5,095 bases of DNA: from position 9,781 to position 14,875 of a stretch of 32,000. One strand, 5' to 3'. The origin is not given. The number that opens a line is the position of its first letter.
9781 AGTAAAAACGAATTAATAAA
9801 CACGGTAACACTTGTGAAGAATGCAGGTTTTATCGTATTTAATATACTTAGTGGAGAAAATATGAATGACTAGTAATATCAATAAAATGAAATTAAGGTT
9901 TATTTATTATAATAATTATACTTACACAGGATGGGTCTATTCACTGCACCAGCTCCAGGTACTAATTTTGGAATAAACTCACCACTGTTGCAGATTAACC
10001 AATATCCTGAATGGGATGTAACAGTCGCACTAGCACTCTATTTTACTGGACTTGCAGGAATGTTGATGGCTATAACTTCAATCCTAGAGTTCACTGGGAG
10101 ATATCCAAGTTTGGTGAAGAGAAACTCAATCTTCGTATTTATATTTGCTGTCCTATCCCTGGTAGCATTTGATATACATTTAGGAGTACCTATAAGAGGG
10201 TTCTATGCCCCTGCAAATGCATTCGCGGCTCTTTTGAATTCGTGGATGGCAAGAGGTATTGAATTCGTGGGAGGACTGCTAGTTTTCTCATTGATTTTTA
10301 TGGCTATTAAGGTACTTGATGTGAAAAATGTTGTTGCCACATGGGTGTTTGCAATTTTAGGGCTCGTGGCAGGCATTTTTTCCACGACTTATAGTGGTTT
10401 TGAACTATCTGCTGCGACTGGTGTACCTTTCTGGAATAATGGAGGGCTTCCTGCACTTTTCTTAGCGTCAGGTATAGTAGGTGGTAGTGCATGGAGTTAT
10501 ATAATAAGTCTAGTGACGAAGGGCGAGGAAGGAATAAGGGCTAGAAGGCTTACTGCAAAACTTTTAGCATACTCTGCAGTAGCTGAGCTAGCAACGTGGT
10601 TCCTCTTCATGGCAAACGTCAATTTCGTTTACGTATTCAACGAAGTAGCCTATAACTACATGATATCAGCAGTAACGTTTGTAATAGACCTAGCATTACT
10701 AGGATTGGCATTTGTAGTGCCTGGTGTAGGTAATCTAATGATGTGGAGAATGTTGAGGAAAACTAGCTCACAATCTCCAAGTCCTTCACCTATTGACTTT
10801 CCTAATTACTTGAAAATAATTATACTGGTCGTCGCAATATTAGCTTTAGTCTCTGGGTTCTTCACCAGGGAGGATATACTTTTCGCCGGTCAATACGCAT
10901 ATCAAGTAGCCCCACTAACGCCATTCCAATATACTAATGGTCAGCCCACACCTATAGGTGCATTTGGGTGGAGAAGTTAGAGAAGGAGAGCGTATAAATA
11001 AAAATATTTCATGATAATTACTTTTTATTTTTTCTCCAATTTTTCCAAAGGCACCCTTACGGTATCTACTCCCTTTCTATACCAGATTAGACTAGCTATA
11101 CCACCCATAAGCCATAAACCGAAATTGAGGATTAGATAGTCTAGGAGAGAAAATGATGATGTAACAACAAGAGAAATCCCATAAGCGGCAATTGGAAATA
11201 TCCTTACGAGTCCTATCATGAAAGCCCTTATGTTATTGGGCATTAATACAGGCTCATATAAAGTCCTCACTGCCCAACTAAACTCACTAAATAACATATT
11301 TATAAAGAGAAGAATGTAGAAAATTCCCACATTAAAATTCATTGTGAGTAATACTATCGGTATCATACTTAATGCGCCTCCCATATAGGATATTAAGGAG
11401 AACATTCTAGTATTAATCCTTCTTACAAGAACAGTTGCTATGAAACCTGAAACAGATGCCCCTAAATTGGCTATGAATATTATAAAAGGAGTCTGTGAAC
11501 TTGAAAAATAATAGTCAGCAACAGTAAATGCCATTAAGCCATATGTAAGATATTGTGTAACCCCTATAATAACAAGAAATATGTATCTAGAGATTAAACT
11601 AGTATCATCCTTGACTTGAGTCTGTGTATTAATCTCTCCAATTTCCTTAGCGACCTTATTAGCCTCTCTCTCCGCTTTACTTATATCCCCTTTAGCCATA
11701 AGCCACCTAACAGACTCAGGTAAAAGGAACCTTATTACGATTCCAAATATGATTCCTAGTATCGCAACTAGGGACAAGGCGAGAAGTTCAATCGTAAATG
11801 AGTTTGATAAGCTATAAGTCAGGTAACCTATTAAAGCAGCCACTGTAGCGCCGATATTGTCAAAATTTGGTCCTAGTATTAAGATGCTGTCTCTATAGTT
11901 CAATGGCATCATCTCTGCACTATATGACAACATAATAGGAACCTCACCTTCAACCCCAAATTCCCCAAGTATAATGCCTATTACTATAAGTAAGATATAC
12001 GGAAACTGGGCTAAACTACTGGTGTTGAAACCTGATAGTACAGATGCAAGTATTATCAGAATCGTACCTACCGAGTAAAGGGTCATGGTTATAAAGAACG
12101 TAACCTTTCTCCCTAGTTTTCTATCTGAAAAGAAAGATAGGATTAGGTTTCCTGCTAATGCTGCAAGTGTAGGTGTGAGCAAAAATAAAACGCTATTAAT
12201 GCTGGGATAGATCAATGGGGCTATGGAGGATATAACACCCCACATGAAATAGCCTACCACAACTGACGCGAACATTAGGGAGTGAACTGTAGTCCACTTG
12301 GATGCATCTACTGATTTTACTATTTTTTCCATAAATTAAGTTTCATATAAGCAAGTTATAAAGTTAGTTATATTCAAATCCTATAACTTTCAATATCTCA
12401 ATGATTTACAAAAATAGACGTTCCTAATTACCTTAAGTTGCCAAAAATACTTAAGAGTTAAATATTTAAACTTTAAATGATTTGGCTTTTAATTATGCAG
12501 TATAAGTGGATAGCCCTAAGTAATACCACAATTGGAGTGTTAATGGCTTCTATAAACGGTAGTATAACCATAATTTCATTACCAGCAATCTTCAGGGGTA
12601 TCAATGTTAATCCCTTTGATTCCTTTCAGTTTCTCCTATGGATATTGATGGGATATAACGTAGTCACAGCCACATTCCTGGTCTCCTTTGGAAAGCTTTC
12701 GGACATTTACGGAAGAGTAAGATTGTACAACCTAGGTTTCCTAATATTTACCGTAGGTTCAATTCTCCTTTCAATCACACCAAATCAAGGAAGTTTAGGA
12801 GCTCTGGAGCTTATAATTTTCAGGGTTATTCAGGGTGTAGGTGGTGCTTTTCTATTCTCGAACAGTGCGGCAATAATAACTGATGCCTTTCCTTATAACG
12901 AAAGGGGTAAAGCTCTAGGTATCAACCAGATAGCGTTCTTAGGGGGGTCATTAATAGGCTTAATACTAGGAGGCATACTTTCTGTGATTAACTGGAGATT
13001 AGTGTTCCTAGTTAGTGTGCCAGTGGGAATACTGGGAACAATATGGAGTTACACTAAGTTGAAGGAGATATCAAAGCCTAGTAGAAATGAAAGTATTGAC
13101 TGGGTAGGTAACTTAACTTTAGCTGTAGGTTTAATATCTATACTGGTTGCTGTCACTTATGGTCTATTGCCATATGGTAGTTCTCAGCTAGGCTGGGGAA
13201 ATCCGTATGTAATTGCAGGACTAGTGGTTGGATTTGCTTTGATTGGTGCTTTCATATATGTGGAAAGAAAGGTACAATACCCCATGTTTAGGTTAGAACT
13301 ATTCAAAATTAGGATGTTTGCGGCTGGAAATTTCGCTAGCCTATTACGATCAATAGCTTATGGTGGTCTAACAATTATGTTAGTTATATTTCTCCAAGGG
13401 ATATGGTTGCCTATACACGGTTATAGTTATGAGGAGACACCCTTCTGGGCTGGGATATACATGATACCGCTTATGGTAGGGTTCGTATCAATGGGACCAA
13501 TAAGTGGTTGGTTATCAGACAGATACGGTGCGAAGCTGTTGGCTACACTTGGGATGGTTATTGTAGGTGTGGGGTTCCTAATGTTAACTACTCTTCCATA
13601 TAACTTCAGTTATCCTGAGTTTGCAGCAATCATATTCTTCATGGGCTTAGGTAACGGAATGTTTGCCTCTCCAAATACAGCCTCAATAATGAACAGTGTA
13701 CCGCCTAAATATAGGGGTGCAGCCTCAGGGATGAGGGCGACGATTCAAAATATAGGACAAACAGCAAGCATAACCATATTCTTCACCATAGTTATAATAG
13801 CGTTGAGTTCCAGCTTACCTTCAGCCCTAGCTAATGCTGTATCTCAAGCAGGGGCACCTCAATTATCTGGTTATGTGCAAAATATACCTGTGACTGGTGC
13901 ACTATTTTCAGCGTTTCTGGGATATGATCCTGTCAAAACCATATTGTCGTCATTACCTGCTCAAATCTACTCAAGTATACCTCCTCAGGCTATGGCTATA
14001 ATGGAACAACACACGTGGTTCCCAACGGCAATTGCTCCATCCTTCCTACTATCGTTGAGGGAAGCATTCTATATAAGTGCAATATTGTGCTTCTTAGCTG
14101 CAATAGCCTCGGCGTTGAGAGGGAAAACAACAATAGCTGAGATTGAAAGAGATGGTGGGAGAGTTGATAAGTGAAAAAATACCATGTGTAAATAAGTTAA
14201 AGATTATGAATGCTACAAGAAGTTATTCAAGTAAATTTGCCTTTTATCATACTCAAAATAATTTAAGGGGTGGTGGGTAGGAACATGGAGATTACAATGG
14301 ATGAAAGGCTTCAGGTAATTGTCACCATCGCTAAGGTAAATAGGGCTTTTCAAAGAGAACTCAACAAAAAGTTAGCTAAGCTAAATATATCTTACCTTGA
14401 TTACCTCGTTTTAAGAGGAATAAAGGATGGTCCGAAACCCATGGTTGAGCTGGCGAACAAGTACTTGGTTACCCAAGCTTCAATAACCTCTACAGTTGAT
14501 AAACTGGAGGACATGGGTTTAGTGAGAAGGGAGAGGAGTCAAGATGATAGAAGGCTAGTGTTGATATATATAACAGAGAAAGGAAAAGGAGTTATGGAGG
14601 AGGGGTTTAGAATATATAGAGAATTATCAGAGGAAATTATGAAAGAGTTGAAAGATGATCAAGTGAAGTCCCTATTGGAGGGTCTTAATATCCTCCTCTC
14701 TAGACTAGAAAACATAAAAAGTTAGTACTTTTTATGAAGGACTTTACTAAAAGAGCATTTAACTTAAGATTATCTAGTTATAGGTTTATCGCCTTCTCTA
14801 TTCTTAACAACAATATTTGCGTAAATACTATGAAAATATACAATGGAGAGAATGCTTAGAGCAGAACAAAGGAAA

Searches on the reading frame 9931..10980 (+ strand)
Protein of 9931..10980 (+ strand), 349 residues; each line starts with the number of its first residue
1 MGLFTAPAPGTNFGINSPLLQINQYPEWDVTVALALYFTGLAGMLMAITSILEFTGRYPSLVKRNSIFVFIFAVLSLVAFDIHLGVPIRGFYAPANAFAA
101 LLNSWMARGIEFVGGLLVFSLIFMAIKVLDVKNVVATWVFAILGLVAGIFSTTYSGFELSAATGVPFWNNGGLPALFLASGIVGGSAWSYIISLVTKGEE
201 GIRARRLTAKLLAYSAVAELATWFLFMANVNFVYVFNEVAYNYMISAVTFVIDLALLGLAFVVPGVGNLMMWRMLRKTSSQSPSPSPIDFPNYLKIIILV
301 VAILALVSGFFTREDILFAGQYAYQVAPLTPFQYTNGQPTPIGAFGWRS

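Call 14: search_protein_families(library=pfam, proteins=[window:9931-10980:+], max_evalue=0.01)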
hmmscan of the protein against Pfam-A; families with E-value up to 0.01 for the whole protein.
window:9931-10980:+ (349 aa): 1 family
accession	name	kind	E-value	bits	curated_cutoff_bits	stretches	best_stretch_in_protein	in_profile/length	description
PF03916.19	NrfD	-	5.9e-13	49.6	25.8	1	28-263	11-270/313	Polysulphide reductase, NrfD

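Call 66: search_protein_families(library=ncbifam, proteins=[window:9931-10980:+], max_evalue=0.001)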
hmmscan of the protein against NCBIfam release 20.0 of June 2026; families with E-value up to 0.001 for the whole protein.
window:9931-10980:+ (349 aa): 1 family
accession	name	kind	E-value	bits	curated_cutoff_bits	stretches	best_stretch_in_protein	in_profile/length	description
TIGR03148.1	cyt_nit_nrfD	equivalog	1.1e-06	28.2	347.6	1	124-322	129-313/316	cytochrome c nitrite reductase subunit NrfD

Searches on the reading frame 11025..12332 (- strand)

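Call 14: search_protein_families(library=pfam, proteins=[window:11025-12332:-], max_evalue=0.01)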
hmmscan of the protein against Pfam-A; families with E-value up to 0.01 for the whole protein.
window:11025-12332:- (435 aa): 2 families
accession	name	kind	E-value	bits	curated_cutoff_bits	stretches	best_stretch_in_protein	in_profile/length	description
PF07690.21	MFS_1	-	4.7e-17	62.4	33.4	1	21-378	2-337/347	Major Facilitator Superfamily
PF00083.30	Sugar_tr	-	2.3e-13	50.3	22.3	1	44-374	45-389/452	Sugar (and other) transporter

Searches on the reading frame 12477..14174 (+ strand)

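Call 14: search_protein_families(library=pfam, proteins=[window:12477-14174:+], max_evalue=0.01)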
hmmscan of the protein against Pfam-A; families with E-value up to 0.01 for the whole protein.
window:12477-14174:+ (565 aa): 3 families
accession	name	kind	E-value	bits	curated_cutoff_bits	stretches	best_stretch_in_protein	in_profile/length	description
PF07690.21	MFS_1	-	1.3e-44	153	33.4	1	18-429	2-344/347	Major Facilitator Superfamily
PF00083.30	Sugar_tr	-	2.6e-07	30.3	22.3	1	54-191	49-188/452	Sugar (and other) transporter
PF03209.21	PUCC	-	0.00014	21.4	21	1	335-428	256-349/401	PUCC protein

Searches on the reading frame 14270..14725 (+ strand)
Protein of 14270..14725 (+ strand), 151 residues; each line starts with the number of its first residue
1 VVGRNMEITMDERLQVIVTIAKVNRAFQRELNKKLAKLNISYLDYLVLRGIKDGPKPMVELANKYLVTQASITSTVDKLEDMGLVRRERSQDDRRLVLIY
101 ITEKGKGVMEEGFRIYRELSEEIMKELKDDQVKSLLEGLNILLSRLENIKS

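Call 64: search_protein_families(library=pfam, proteins=[window:14270-14725:+], max_evalue=0.0001)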
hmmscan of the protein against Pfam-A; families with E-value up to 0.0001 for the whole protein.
window:14270-14725:+ (151 aa): 4 families
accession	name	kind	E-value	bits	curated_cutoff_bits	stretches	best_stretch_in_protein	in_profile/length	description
PF22381.2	Staph_reg_Sar_Rot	-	1.7e-13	50.9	27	1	34-111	6-84/85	Transcriptional regulator SarA/Rot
PF01047.28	MarR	-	2.4e-11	43.8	24.6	1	45-97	6-59/59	MarR family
PF12802.13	MarR_2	-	1.2e-10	41.9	27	1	39-95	2-60/61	MarR family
PF13463.12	HTH_27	-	2.2e-07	31.5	22.2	1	41-105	2-68/68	Winged helix DNA-binding domain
